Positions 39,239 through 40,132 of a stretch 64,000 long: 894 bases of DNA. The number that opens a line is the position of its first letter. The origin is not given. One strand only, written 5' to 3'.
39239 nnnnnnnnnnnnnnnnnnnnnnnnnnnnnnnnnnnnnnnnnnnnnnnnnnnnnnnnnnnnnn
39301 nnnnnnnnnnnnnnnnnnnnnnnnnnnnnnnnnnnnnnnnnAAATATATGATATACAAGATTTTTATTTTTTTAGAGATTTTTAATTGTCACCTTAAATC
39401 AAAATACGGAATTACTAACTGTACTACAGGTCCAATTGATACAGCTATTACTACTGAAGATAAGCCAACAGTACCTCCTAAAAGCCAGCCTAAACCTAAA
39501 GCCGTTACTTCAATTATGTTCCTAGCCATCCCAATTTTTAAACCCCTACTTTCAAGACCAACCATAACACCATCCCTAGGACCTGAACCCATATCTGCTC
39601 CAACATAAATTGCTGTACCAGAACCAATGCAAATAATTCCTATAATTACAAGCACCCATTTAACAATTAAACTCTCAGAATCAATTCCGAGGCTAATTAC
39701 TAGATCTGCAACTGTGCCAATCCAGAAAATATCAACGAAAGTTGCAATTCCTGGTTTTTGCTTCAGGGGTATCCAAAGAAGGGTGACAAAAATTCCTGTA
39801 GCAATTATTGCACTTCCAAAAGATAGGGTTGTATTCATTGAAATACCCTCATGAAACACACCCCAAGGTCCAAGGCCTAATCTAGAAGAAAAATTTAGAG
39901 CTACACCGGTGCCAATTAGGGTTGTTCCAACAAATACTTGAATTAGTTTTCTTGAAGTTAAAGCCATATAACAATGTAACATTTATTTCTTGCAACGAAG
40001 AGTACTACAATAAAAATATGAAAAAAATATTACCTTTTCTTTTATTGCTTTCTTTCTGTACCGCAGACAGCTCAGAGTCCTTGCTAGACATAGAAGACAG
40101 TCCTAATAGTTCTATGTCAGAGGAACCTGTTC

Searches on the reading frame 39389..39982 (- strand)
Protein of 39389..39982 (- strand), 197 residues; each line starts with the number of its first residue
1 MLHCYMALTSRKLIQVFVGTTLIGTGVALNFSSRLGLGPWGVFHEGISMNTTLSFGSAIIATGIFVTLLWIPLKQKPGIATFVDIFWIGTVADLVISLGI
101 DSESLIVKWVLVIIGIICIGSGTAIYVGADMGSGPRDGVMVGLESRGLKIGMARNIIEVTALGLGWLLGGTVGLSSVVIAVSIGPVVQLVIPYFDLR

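Call 38: search_protein_families(library=ncbifam, proteins=[window:39389-39982:-], max_evalue=0.001)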
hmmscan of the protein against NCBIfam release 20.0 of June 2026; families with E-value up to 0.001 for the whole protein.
window:39389-39982:- (197 aa): 1 family
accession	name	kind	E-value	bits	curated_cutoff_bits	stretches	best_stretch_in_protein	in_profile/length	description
NF052291.1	membrane_YczE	equivalog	5.7e-55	186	205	1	11-192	2-184/185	membrane protein YczE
